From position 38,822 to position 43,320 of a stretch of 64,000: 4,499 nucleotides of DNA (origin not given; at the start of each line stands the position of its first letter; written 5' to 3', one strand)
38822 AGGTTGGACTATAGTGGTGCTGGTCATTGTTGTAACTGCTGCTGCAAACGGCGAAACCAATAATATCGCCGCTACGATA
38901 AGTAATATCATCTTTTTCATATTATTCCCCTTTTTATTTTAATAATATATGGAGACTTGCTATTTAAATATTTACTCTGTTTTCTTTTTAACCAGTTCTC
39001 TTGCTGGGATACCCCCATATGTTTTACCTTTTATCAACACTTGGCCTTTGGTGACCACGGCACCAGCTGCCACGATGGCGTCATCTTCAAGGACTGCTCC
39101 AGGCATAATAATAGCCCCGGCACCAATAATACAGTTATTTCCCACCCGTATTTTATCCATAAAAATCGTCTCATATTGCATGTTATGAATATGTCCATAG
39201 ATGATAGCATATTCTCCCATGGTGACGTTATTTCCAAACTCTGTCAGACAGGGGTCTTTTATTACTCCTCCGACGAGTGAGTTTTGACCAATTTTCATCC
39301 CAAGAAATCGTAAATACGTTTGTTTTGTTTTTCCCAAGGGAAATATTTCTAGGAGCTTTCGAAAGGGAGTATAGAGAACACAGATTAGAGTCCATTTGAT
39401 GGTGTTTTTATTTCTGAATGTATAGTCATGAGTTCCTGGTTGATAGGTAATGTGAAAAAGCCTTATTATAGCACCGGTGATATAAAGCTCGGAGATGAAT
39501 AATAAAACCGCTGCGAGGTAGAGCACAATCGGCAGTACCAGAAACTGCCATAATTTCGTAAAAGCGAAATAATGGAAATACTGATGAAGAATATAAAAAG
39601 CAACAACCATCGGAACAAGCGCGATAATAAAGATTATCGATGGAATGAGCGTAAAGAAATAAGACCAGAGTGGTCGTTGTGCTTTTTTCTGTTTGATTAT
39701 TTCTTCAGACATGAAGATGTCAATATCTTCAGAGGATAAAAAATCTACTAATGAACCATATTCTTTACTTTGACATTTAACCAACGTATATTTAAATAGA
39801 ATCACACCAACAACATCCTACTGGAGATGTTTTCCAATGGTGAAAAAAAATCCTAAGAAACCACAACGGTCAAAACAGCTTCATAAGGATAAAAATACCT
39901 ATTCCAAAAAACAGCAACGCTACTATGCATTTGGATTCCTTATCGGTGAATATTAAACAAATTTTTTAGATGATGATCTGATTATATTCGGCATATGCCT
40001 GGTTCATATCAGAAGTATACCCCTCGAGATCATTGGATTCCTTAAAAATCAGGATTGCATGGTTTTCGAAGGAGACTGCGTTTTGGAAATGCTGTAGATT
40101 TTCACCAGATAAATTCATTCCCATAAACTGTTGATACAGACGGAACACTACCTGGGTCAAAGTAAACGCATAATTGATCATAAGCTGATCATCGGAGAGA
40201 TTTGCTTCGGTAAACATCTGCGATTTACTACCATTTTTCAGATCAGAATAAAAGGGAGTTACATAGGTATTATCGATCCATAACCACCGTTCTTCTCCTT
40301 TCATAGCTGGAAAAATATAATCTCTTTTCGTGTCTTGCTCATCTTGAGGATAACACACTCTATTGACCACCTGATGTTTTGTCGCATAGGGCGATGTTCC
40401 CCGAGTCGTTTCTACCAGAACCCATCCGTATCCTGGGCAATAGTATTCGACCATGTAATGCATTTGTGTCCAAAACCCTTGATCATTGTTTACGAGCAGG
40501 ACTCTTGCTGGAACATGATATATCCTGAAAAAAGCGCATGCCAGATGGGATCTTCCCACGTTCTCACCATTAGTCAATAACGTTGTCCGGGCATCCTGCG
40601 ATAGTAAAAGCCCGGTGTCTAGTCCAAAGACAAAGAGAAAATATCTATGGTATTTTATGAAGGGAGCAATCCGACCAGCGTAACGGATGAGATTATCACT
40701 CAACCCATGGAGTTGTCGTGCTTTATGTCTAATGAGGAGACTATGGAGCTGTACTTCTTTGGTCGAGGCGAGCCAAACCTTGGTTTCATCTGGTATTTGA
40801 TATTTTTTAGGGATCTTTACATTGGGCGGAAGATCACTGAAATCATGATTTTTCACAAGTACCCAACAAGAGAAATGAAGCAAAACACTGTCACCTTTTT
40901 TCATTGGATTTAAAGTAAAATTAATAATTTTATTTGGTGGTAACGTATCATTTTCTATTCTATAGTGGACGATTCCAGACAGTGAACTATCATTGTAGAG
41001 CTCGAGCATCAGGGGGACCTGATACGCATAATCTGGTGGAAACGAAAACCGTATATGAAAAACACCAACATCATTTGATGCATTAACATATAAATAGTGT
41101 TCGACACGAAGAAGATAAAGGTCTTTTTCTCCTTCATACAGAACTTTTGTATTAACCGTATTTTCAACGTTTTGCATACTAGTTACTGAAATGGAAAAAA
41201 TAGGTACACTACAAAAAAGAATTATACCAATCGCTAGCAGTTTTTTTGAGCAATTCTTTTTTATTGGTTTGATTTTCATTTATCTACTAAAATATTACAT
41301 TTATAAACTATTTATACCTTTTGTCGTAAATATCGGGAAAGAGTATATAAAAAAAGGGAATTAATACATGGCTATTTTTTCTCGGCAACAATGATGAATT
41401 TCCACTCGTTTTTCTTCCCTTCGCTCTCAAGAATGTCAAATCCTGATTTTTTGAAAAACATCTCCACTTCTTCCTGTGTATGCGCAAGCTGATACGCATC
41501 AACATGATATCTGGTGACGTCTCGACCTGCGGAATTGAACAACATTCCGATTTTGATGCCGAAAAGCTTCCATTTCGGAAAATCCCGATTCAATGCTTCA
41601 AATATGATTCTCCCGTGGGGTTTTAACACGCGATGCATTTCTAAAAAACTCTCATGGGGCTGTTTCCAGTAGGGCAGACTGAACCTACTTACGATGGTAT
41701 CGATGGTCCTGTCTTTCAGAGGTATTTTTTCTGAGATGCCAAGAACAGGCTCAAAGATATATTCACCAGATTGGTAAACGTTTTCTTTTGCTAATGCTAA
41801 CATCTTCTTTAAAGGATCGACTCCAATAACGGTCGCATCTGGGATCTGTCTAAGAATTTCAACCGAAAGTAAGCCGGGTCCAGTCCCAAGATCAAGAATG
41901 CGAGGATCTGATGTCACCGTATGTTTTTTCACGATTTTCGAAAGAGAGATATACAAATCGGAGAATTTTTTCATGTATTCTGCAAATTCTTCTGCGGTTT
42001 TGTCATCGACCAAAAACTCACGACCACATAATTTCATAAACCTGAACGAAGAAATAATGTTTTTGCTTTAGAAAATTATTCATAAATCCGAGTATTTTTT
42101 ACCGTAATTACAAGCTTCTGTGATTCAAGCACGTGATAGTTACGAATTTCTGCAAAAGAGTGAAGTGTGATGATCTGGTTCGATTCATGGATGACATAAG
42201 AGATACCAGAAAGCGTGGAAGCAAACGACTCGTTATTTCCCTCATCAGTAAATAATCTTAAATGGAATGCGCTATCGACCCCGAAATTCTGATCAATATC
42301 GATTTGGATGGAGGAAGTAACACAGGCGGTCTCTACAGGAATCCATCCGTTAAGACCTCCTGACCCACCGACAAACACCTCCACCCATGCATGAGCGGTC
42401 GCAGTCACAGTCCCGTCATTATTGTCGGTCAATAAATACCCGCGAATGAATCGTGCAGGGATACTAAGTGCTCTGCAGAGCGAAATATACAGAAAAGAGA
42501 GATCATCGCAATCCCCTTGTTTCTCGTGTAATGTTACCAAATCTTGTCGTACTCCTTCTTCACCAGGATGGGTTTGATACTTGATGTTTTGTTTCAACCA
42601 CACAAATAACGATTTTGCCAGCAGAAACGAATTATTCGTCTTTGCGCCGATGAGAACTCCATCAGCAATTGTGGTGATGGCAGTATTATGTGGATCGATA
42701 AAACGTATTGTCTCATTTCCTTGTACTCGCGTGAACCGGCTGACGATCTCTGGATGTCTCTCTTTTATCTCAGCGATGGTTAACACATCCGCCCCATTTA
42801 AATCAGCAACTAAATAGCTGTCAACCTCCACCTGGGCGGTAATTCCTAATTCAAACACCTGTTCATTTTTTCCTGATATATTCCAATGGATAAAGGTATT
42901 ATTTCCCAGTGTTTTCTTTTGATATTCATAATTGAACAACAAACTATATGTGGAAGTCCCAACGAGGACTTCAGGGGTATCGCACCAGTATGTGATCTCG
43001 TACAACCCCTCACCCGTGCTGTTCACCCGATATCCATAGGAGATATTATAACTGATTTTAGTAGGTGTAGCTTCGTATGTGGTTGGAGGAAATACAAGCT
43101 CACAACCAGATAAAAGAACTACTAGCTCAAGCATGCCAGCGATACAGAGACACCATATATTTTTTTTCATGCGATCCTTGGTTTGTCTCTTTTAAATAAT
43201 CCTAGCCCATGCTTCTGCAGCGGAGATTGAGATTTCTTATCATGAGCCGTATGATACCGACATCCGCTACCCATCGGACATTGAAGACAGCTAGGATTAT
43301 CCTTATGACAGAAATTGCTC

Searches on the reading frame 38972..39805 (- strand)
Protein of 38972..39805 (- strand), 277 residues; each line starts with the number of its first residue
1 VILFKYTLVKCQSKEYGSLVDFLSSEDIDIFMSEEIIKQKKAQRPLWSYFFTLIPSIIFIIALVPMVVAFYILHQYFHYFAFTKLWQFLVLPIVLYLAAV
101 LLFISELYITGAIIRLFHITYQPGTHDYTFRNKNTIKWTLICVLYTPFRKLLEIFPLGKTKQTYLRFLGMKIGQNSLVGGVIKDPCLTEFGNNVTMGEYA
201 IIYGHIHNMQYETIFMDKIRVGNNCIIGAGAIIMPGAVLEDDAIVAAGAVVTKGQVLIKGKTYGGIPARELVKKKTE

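Call 40: search_protein_families(library=pfam, proteins=[window:38972-39805:-], max_evalue=0.00001)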
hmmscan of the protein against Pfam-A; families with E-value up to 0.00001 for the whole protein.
window:38972-39805:- (277 aa): 2 families
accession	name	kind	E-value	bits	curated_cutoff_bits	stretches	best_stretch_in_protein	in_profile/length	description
PF00132.30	Hexapep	-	8e-10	38.4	27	1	219-253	2-36/36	Bacterial transferase hexapeptide (six repeats)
PF14602.12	Hexapep_2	-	2.7e-09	37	27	1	219-253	2-34/34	Hexapeptide repeat of succinyl-transferase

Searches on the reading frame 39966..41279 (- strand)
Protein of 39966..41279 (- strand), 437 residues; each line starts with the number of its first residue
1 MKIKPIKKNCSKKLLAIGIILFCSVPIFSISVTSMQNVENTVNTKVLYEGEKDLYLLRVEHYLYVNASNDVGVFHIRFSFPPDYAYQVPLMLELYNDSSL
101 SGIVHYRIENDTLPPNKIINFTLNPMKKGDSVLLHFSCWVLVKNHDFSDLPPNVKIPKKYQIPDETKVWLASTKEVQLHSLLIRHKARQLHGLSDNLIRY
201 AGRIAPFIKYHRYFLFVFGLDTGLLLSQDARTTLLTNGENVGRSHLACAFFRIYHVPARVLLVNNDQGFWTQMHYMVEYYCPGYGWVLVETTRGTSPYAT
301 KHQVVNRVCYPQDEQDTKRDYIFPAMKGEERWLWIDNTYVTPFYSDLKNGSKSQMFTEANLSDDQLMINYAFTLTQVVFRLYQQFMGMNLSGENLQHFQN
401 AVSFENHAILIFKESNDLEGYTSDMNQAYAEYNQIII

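Call 40: search_protein_families(library=pfam, proteins=[window:39966-41279:-], max_evalue=0.00001)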
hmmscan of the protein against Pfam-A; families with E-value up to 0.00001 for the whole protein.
window:39966-41279:- (437 aa): 1 family
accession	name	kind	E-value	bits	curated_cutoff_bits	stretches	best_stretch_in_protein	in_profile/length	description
PF01841.26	Transglut_core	-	1.7e-06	28.7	23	1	230-290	43-107/108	Transglutaminase-like superfamily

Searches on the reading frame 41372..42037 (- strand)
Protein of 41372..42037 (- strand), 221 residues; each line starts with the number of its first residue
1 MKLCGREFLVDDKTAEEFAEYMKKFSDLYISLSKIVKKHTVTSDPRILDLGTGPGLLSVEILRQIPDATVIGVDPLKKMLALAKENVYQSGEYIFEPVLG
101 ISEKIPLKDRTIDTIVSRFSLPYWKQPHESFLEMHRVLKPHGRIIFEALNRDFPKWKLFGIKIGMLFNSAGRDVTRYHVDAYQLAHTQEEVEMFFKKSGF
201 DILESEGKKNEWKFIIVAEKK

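Call 40: search_protein_families(library=pfam, proteins=[window:41372-42037:-], max_evalue=0.00001)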
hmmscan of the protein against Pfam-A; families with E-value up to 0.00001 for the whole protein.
window:41372-42037:- (221 aa): 6 families
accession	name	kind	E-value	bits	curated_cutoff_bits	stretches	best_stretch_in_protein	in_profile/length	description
PF08241.18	Methyltransf_11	-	8.1e-19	68.5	21.2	1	48-146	1-95/95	Methyltransferase domain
PF13649.12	Methyltransf_25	-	6.3e-17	62.5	27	1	47-142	1-97/97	Methyltransferase domain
PF13847.12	Methyltransf_31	-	2.1e-14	53.9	27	1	43-151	3-116/145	Methyltransferase domain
PF13489.12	Methyltransf_23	-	1.3e-11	45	27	1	43-204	22-163/164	Methyltransferase domain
PF08242.18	Methyltransf_12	-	3.7e-11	44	30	1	48-144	1-98/98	Methyltransferase domain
PF01209.24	Ubie_methyltran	-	8.3e-11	42.1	20.1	1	34-202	38-215/233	ubiE/COQ5 methyltransferase family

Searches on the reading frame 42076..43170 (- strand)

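Call 40: search_protein_families(library=pfam, proteins=[window:42076-43170:-], max_evalue=0.00001)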
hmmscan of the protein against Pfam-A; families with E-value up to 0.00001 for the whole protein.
window:42076-43170:- (364 aa): 1 family
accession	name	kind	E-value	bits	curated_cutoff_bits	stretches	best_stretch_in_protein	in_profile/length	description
PF01841.26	Transglut_core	-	1.3e-18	67.7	23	1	181-280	14-107/108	Transglutaminase-like superfamily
